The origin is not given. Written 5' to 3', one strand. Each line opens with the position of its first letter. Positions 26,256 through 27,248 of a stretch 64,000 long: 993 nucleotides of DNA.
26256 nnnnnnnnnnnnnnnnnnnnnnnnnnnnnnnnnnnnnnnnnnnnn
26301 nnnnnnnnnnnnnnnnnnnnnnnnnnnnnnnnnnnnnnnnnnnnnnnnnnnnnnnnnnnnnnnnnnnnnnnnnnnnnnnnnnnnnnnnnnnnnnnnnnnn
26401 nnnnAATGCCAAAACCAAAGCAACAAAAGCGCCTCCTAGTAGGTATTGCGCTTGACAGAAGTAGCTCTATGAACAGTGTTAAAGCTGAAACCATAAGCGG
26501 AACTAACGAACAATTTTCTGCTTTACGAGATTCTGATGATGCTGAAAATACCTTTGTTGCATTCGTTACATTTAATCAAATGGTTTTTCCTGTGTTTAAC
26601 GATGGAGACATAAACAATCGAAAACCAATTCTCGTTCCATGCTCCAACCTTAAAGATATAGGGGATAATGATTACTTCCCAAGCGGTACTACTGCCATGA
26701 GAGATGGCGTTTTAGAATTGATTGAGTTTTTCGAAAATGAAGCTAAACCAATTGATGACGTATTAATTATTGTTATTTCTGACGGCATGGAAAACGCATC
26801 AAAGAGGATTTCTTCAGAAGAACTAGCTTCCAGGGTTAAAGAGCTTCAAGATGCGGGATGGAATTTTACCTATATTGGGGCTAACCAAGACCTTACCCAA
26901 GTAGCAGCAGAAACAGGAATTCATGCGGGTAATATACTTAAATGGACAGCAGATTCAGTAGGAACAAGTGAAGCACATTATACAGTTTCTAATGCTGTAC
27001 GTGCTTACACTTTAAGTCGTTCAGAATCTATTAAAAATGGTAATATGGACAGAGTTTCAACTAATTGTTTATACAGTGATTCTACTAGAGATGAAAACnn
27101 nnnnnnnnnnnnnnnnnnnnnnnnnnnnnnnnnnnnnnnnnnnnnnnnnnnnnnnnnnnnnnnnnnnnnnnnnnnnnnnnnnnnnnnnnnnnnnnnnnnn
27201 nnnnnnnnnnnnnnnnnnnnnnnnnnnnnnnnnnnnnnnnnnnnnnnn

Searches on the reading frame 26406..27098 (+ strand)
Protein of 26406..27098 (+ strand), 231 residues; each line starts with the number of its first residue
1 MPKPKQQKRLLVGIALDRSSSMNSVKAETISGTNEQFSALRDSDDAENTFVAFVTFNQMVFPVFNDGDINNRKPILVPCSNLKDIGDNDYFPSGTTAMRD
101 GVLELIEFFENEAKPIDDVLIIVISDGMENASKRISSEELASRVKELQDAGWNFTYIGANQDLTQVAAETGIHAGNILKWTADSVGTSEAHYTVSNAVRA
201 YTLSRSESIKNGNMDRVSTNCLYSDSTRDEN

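Call 60: search_protein_families(library=phrogs, proteins=[window:26406-27098:+], max_evalue=0.00001)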
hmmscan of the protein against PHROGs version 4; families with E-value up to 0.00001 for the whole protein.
window:26406-27098:+ (231 aa): 2 families
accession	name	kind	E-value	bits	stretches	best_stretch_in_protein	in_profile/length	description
phrog_7371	-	unknown function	2e-31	110.2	1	6-212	3-190/204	-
phrog_26613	-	unknown function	1.1e-15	58.9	1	12-210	15-214/345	-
